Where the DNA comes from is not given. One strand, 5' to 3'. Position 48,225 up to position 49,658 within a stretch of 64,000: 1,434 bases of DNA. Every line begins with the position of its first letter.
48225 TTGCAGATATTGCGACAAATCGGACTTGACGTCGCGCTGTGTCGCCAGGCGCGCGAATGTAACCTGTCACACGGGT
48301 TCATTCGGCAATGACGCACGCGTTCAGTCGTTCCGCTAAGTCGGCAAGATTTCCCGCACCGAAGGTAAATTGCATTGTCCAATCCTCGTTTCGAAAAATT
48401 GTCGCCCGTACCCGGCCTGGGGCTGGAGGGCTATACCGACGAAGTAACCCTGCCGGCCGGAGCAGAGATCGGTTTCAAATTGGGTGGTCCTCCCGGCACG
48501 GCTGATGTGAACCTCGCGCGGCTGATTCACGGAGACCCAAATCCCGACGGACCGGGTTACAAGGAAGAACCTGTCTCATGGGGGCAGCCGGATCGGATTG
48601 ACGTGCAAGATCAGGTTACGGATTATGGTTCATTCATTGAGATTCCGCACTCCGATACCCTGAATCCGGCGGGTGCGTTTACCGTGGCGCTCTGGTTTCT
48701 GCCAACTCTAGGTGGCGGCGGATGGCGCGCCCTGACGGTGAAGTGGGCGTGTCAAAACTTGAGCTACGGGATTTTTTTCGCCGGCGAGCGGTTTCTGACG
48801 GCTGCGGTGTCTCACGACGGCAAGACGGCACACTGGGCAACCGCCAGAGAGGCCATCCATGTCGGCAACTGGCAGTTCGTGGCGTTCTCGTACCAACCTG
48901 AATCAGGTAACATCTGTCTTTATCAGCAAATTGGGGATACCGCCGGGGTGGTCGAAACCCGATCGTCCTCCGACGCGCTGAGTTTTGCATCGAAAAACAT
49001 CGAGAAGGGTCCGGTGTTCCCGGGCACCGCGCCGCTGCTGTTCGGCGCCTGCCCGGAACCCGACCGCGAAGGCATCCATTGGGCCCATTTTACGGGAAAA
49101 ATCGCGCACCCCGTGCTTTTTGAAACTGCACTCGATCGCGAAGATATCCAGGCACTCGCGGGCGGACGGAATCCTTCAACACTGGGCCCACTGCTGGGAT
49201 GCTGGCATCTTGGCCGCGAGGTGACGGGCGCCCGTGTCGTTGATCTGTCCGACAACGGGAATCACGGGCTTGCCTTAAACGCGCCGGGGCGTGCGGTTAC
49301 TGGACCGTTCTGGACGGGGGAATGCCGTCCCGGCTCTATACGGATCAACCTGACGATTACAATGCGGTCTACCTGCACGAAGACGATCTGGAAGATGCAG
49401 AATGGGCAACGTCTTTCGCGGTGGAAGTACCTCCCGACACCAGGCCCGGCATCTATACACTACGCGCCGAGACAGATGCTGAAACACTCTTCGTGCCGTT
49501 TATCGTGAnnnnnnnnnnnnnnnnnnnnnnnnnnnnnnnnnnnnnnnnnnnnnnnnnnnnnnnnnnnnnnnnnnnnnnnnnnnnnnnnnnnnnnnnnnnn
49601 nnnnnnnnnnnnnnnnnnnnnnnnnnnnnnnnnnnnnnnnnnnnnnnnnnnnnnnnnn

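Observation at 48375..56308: Candidate methylated-amine / one-carbon catabolic island adjacent to the formate dehydrogenase operon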

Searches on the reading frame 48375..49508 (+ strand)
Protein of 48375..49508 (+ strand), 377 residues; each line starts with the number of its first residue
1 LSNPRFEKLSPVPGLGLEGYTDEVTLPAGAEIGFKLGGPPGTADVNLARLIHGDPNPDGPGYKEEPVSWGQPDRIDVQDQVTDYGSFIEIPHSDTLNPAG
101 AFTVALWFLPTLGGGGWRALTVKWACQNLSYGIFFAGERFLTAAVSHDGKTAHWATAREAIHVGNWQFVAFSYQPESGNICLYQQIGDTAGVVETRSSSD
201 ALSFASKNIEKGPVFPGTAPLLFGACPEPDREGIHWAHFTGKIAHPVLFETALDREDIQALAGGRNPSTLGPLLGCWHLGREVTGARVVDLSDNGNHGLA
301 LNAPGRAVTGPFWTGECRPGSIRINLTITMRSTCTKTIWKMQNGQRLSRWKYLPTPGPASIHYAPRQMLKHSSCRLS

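Call 4: search_protein_families(library=pfam, proteins=[window:48375-49505:+], max_evalue=0.01)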
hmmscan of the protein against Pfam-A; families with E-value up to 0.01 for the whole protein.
window:48375-49505:+ (377 aa): 1 family
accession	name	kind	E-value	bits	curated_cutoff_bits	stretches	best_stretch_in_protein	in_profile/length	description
PF13385.13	Laminin_G_3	-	2.1e-10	41.4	27.6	1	86-258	5-150/151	Concanavalin A-like lectin/glucanases superfamily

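Call 5: search_protein_families(library=ncbifam, proteins=[window:48375-49505:+], max_evalue=0.01)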
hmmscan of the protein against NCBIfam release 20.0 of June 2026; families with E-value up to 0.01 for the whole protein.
window:48375-49505:+ (377 aa): 1 family
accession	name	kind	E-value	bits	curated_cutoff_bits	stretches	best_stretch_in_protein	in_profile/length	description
NF052521.1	TafC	equivalog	8.4e-05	21.8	410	1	76-261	189-359/373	TafC family fimbrial protein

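Call 46: list_cluster_members(proteins=[P0016, window:48375-49508:+])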
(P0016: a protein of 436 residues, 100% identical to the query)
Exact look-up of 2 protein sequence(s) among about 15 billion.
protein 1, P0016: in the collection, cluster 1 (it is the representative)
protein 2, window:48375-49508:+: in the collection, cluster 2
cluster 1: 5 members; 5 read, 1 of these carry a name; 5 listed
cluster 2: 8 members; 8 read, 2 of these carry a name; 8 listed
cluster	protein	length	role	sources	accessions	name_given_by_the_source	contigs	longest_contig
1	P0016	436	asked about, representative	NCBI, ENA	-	-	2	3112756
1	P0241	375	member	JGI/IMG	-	N,N-dimethylformamidase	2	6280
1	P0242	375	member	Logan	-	-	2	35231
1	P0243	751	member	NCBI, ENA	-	-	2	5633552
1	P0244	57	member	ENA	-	-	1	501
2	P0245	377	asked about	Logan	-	-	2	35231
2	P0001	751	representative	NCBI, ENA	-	-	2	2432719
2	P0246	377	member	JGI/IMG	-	N,N-dimethylformamidase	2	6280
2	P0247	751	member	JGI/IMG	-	N,N-dimethylformamidase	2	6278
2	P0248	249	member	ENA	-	-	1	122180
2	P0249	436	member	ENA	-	-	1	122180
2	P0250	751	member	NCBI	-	-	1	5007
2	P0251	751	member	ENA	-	-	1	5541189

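Call 49: find_encoding_contigs(protein=P0247, flank=10000, max_places=3)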
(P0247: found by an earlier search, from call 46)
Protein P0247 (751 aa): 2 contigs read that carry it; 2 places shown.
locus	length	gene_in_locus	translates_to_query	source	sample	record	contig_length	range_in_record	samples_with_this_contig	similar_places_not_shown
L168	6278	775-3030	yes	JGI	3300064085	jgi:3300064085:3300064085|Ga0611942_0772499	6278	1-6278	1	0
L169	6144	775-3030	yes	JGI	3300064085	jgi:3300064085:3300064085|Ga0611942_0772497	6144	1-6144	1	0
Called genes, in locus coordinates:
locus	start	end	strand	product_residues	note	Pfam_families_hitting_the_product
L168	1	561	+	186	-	?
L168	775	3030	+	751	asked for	PF13385:Laminin_G_3, PF20254:DMFA2_C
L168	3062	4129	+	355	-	PF02574:S-methyl_trans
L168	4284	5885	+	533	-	PF02776:TPP_enzyme_N, PF00205:TPP_enzyme_M, PF02775:TPP_enzyme_C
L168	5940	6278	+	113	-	?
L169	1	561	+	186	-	?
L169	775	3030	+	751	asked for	PF13385:Laminin_G_3, PF20254:DMFA2_C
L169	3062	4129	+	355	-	PF02574:S-methyl_trans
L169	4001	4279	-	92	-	-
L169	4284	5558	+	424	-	PF02776:TPP_enzyme_N, PF00205:TPP_enzyme_M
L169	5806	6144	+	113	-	?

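Call 50: find_encoding_contigs(protein=P0245, flank=10000, max_places=4)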
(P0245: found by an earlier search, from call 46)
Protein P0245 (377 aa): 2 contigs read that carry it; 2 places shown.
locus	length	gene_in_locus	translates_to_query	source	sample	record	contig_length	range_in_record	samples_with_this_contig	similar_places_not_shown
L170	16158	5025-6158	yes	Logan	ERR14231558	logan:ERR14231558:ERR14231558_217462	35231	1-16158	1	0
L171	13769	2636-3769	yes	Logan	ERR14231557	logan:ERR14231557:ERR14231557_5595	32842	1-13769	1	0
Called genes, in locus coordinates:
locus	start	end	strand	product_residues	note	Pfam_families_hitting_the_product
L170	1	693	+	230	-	?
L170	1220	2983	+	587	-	PF02574:S-methyl_trans, PF08242:Methyltransf_12 (faint), PF05175:MTS, PF06325:PrmA, PF13489:Methyltransf_23 (weak), PF13847:Methyltransf_31, PF08241:Methyltransf_11 (weak), PF13649:Methyltransf_25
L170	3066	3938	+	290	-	PF00106:adh_short, PF08659:KR (faint), PF23441:SDR (weak), PF13561:adh_short_C2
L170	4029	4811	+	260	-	PF00106:adh_short, PF08659:KR, PF23441:SDR (weak), PF13561:adh_short_C2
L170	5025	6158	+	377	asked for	PF13385:Laminin_G_3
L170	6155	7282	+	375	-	PF20254:DMFA2_C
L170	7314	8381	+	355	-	PF02574:S-methyl_trans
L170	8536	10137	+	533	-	PF02776:TPP_enzyme_N, PF00205:TPP_enzyme_M, PF02775:TPP_enzyme_C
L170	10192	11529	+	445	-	PF01266:DAO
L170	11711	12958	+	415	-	PF01042:Ribonuc_L-PSP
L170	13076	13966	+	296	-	PF00005:ABC_tran, PF13304:AAA_21 (weak)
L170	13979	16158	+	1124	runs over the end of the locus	PF12698:ABC2_membrane_3 (weak), PF25275:Golvesin_C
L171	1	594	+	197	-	?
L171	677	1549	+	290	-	PF00106:adh_short, PF08659:KR (faint), PF23441:SDR (weak), PF13561:adh_short_C2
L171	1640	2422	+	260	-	PF00106:adh_short, PF08659:KR, PF23441:SDR (weak), PF13561:adh_short_C2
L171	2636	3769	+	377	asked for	PF13385:Laminin_G_3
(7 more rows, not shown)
